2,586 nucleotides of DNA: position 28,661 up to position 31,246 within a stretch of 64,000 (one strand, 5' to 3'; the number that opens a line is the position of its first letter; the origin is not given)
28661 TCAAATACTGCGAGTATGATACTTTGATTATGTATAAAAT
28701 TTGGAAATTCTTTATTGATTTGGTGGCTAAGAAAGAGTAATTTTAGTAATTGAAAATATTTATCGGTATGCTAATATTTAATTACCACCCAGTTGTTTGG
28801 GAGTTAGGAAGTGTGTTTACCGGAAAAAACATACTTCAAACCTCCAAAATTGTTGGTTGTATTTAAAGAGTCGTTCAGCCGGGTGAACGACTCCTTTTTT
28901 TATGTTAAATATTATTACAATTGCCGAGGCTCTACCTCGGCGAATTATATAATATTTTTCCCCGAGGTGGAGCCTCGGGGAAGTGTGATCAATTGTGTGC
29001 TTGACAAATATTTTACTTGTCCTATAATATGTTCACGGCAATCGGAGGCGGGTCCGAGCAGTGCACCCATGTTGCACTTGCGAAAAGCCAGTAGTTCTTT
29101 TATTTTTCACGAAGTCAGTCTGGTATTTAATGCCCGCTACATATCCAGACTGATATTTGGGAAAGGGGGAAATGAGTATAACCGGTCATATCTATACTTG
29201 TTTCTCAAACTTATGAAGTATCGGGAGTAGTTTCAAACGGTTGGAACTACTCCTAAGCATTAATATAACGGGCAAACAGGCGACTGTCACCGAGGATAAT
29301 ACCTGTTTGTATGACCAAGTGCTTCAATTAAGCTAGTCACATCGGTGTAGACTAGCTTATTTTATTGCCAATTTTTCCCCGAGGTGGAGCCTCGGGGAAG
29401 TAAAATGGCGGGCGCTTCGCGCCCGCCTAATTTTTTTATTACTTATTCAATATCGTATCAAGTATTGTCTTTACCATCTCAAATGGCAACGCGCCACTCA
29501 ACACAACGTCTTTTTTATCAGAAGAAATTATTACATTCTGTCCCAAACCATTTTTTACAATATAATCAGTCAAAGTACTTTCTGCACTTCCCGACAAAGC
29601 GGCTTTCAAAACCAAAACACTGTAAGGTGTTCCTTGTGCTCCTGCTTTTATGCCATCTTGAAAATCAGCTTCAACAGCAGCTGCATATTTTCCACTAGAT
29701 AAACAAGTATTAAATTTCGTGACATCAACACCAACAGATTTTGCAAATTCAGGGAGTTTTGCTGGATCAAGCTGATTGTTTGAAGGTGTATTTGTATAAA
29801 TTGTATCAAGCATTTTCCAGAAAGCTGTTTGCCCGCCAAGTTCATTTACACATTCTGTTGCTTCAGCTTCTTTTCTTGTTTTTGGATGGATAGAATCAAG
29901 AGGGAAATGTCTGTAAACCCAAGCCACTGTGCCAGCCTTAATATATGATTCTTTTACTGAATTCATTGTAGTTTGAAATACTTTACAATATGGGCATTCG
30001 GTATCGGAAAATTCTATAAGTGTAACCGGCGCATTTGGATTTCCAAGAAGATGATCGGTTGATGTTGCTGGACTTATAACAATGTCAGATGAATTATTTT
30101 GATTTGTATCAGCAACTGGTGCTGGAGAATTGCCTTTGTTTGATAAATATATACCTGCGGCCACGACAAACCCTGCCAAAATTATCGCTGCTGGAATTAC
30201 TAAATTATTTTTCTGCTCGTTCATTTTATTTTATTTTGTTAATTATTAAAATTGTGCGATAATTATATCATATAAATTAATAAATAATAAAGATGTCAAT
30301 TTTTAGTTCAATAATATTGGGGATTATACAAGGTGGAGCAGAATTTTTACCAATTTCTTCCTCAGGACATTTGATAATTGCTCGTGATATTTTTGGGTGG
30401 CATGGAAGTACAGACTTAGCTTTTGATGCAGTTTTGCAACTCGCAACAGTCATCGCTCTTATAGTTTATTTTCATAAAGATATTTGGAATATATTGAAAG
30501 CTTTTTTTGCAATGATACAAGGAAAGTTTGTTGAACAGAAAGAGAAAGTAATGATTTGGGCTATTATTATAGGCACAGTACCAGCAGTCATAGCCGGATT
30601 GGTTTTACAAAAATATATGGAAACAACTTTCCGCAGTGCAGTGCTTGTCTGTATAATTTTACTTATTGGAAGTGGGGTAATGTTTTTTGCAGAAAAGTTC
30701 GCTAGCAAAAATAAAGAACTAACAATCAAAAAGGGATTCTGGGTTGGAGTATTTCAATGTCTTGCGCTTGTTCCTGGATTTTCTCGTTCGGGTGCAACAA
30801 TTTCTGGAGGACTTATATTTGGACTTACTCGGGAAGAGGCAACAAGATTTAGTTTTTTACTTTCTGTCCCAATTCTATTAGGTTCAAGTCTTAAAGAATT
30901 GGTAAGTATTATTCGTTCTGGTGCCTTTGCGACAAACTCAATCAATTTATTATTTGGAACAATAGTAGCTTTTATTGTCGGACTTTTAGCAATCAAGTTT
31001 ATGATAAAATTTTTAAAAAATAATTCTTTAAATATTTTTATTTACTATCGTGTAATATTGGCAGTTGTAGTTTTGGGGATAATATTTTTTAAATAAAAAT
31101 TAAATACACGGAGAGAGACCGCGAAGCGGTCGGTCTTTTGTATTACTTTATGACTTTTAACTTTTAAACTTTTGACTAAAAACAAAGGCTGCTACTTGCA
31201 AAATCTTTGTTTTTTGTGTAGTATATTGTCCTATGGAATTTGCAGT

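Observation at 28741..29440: Gene-free 700-bp region with a consensus promoter driving a ~330-nt structured RNA of unknown identity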

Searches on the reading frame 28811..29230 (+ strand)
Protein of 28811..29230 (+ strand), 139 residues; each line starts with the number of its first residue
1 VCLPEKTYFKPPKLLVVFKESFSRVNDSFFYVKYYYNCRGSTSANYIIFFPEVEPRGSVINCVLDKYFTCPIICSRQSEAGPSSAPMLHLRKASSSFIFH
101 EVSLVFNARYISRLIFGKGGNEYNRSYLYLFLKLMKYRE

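Call 31: find_homologous_proteins(query=window:28811-29227:+, max_evalue=10)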
Query window:28811-29227:+ (139 aa): 1 proteins with E <= 10 among 9 candidates.
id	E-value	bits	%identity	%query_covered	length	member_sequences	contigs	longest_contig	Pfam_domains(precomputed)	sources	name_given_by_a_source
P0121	7.1e-88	310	100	100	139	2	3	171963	-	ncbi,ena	-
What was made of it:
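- Tried and rejected: The spurious 139-aa ORF was searched against 5.8 billion proteins and matched only itself (call 31).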

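Call 44: find_encoding_contigs(protein=P0121, flank=2000, max_places=10)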
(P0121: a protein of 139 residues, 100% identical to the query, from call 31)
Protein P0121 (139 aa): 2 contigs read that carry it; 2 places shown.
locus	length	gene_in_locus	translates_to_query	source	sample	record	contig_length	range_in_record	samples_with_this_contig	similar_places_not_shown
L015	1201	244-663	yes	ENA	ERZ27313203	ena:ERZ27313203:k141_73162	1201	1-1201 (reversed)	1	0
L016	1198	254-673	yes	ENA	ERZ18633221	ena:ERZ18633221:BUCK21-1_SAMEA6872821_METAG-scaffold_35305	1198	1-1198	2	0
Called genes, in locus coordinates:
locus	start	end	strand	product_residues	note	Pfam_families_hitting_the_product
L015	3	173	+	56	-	?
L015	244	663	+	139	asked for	-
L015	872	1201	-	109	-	?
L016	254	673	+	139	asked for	-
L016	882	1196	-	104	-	?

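Call 70: find_encoding_contigs(protein=P0123, flank=2500, max_places=10)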
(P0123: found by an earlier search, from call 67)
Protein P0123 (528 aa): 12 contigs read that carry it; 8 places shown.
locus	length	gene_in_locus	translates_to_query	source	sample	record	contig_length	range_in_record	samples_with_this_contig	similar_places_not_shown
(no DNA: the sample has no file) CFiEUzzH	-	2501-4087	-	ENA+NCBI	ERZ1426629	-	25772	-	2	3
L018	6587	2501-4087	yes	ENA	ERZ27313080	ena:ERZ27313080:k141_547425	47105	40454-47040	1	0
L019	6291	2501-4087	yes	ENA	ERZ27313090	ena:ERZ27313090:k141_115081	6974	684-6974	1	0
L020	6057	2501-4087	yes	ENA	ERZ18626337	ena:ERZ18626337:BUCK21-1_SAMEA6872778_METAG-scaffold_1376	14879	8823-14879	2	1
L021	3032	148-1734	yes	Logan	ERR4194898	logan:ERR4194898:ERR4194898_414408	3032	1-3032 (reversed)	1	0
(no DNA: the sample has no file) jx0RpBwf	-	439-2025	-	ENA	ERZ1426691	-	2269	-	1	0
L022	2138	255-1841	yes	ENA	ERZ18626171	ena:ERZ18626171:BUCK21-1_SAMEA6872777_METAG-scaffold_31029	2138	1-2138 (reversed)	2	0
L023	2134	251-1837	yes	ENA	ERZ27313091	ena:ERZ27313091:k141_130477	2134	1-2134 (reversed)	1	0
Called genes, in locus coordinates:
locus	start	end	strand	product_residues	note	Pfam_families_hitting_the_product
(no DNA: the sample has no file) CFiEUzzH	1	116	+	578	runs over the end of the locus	PF01807:Zn_ribbon_DnaG, PF08275:DNAG_N, PF01751:Toprim, PF13155:Toprim_2, PF13662:Toprim_4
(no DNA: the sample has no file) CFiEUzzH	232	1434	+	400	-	PF03979:Sigma70_r1_1, PF00140:Sigma70_r1_2, PF04542:Sigma70_r2, PF04539:Sigma70_r3, PF04545:Sigma70_r4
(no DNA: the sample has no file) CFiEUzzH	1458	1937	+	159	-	-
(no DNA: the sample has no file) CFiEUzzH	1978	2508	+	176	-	-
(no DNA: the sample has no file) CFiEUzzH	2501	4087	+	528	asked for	PF11074:DUF2779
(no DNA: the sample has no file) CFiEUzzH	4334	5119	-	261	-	PF13462:Thioredoxin_4, PF01323:DSBA (weak)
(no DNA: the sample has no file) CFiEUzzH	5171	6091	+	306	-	PF02673:BacA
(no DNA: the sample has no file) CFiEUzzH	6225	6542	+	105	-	PF00829:Ribosomal_L21p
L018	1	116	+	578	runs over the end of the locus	PF01807:Zn_ribbon_DnaG, PF08275:DNAG_N, PF01751:Toprim, PF13155:Toprim_2, PF13662:Toprim_4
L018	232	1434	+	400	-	PF03979:Sigma70_r1_1, PF00140:Sigma70_r1_2, PF04542:Sigma70_r2, PF04539:Sigma70_r3, PF04545:Sigma70_r4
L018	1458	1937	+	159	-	-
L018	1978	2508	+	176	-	-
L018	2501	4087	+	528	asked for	PF11074:DUF2779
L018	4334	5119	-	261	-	PF13462:Thioredoxin_4, PF01323:DSBA (weak)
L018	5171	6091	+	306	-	PF02673:BacA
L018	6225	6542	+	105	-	PF00829:Ribosomal_L21p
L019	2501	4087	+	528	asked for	PF11074:DUF2779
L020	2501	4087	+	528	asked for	PF11074:DUF2779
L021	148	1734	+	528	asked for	PF11074:DUF2779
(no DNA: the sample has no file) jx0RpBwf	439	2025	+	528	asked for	PF11074:DUF2779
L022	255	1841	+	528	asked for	PF11074:DUF2779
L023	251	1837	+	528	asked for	PF11074:DUF2779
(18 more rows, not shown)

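Call 83: search_protein_families(library=pfam, proteins=[L018:1458-1937:+, L018:1978-2508:+], max_evalue=0.01)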
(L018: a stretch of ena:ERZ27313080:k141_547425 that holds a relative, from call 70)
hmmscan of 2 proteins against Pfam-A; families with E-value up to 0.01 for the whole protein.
L018:1458-1937:+ (159 aa): 0 families

L018:1978-2508:+ (176 aa): 0 families

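Call 84: search_protein_families(library=padloc, proteins=[L018:1458-1937:+, L018:1978-2508:+], max_evalue=0.01)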
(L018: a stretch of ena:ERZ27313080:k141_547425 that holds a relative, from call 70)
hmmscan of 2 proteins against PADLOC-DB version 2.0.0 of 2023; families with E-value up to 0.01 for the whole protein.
L018:1458-1937:+ (159 aa): 2 families
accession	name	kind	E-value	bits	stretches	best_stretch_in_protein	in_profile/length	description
PDLC01031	Csx1/Csm6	-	0.0028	15.2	1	34-149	257-356/357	CARF+HEPN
PDLC02356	BstA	-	0.006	13.8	0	12-62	171-221/292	BstA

L018:1978-2508:+ (176 aa): 0 families

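Call 87: search_protein_families(library=pfam, proteins=[window:28811-29230:+], max_evalue=1)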
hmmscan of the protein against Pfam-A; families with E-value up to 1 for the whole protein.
window:28811-29230:+ (139 aa): 1 family
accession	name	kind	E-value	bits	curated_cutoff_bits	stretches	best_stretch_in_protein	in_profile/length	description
PF12291.15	DUF3623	-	0.1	12.3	27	1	67-121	81-135/256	Protein of unknown function (DUF3623)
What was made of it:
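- Checked: It has no homolog among 5.8 billion proteins apart from its own strain (call 31) and no Pfam match (call 87).
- The 139-aa ORF has no homolog and the small ORFs have no family match (calls 31, 87). The ORFs have no family or homolog (calls 31, 87).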

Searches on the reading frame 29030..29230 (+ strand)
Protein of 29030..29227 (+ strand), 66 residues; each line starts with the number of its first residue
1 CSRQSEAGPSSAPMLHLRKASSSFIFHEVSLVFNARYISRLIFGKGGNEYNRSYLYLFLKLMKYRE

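Call 35: find_related_loci(query=window:29030-29227:+, collection=viral_contigs, flank=3000)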
Query seq(66 aa) (66 aa) in viral_contigs; peptide patterns used: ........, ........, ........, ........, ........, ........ (x = any residue, [..] = any of these).
40 stretches matched a pattern, but none encodes a relative of the query by tblastn (E <= 1e-3).

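Call 87: search_protein_families(library=pfam, proteins=[window:29069-29230:+], max_evalue=1)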
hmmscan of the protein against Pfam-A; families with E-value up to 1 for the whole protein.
window:29069-29230:+ (53 aa): 0 families

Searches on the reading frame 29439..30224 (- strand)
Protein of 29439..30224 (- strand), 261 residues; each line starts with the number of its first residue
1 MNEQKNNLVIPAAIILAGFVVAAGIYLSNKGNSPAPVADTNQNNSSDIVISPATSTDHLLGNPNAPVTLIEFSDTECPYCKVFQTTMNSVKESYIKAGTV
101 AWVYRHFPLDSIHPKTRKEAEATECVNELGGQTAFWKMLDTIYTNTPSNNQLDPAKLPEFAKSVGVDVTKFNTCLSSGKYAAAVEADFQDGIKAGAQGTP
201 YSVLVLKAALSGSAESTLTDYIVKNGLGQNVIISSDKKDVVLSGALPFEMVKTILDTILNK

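Call 43: find_encoding_contigs(protein=window:29439-30224:-, flank=3000, max_places=10)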
Protein window:29439-30224:- (261 aa): 3 contigs read that carry it; 2 places shown.
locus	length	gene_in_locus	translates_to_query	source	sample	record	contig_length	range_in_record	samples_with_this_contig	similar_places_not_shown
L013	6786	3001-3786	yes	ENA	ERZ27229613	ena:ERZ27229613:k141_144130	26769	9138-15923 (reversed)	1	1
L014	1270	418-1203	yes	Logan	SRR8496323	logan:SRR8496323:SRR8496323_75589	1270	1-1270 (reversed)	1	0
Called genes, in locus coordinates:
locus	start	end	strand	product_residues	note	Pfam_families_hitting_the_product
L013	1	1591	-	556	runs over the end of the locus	PF06418:CTP_synth_N, PF00117:GATase, PF07722:Peptidase_C26 (faint)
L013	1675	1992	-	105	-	PF00829:Ribosomal_L21p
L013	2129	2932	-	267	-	PF02673:BacA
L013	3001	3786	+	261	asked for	PF13462:Thioredoxin_4, PF01323:DSBA (weak)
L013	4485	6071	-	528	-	PF11074:DUF2779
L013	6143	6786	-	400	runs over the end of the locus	PF03979:Sigma70_r1_1, PF00140:Sigma70_r1_2, PF04542:Sigma70_r2, PF04539:Sigma70_r3, PF04545:Sigma70_r4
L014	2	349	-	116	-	?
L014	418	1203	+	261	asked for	PF13462:Thioredoxin_4, PF01323:DSBA (weak)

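Call 55: search_protein_families(library=pfam, proteins=[window:29439-30224:-], max_evalue=0.01)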
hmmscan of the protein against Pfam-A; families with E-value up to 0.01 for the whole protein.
window:29439-30224:- (261 aa): 3 families
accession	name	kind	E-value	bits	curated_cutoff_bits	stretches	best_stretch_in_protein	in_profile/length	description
PF13462.12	Thioredoxin_4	-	4.6e-26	92.4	23.2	1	54-200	2-141/165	Thioredoxin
PF01323.26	DSBA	-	6.2e-14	52.7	25.6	2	68-114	1-44/191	DSBA-like thioredoxin domain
PF13098.12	Thioredoxin_2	-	0.00074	20.3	27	1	68-130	8-55/104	Thioredoxin-like domain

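Call 67: list_cluster_members(proteins=[P0121, P0001, window:29439-30221:-])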
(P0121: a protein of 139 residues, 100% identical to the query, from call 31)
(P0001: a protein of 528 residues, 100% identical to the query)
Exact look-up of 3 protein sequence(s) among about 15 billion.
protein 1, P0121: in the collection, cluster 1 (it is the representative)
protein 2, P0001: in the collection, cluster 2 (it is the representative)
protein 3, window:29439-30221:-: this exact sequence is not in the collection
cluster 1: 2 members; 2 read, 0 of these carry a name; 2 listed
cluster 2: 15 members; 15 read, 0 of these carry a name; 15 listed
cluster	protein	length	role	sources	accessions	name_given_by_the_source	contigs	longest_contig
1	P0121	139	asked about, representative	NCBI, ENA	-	-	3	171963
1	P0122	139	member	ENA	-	-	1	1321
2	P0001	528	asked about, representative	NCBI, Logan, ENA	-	-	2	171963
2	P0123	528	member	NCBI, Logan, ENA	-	-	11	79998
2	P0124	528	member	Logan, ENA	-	-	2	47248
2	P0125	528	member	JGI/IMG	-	-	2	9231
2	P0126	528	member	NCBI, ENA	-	-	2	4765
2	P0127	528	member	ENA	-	-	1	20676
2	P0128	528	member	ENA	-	-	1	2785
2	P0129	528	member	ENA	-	-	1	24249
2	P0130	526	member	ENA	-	-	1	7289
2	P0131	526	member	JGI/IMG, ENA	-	-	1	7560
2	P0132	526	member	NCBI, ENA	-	-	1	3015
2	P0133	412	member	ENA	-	-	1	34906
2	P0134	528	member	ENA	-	-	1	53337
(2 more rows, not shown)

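Call 83: search_protein_families(library=pfam, proteins=[L018:1458-1937:+, L018:1978-2508:+], max_evalue=0.01)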
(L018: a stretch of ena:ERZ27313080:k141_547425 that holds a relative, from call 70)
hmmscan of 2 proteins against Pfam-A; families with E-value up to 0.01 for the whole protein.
L018:1458-1937:+ (159 aa): 0 families

L018:1978-2508:+ (176 aa): 0 families

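Call 84: search_protein_families(library=padloc, proteins=[L018:1458-1937:+, L018:1978-2508:+], max_evalue=0.01)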
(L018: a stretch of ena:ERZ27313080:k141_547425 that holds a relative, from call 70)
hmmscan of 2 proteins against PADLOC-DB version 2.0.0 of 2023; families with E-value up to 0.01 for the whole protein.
L018:1458-1937:+ (159 aa): 2 families
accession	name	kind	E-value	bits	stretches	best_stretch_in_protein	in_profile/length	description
PDLC01031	Csx1/Csm6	-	0.0028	15.2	1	34-149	257-356/357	CARF+HEPN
PDLC02356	BstA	-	0.006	13.8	0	12-62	171-221/292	BstA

L018:1978-2508:+ (176 aa): 0 families

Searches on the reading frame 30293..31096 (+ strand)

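Call 55: search_protein_families(library=pfam, proteins=[window:30293-31096:+], max_evalue=0.01)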
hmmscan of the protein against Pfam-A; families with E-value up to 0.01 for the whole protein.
window:30293-31096:+ (267 aa): 1 family
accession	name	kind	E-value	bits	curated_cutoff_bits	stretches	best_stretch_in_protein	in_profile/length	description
PF02673.24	BacA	-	6e-82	275.6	33.4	1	7-259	2-257/257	Bacitracin resistance protein BacA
